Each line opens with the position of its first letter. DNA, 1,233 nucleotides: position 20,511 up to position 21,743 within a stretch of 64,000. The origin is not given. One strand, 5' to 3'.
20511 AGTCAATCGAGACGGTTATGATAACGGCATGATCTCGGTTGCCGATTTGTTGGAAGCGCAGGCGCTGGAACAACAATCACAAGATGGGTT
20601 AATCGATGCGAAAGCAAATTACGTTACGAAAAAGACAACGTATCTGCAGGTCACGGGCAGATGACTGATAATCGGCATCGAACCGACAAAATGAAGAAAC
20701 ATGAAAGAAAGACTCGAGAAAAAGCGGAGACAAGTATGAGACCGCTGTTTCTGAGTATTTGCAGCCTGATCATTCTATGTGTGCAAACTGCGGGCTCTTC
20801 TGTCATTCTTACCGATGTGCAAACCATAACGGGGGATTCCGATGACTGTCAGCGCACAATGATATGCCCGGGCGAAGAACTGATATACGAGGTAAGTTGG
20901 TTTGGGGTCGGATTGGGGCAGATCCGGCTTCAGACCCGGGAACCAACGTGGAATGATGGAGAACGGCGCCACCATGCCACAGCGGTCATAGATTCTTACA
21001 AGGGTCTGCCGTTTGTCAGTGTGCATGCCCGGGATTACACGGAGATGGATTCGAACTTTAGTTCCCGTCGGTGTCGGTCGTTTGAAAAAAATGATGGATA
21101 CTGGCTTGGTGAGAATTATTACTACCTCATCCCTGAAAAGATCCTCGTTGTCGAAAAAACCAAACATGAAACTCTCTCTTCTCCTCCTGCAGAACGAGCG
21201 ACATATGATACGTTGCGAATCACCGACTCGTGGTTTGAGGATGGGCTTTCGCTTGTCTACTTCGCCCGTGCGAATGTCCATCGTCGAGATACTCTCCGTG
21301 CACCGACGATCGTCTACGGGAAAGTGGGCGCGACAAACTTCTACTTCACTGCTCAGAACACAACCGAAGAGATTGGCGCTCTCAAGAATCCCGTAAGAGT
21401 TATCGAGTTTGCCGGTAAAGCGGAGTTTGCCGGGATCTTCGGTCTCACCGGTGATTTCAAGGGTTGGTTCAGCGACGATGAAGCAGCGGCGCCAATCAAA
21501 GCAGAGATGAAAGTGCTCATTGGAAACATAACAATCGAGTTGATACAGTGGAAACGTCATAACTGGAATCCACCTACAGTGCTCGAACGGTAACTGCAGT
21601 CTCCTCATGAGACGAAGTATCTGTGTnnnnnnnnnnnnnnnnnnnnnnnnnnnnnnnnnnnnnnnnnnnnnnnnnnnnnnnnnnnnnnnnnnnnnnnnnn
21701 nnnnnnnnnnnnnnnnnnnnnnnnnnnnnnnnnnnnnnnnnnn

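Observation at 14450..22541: Compositionally foreign (about 40% GC) island carrying TetR plus a tripartite RND efflux pump, with a trailing intermediate-GC region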

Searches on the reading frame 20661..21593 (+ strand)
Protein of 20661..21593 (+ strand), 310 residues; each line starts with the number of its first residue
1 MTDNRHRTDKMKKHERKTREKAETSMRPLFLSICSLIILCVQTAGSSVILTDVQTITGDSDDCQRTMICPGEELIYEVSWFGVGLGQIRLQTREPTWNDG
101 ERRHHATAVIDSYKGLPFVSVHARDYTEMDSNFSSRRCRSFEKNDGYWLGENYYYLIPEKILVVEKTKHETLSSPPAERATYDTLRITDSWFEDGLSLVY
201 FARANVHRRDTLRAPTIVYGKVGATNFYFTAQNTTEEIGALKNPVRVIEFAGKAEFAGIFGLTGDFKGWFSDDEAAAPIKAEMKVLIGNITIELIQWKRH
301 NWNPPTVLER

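Call 3: search_protein_families(library=pfam, proteins=[window:20661-21593:+])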
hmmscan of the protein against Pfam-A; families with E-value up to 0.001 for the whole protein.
window:20661-21593:+ (310 aa): 1 family
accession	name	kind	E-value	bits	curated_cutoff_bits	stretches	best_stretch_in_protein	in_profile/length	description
PF11306.15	DUF3108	-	1.7e-07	31.7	26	1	76-294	2-208/209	Protein of unknown function (DUF3108)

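Call 27: search_protein_families(library=ncbifam, proteins=[window:20736-21593:+])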
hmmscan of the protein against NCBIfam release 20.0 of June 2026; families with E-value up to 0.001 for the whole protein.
window:20736-21593:+ (285 aa): 0 families
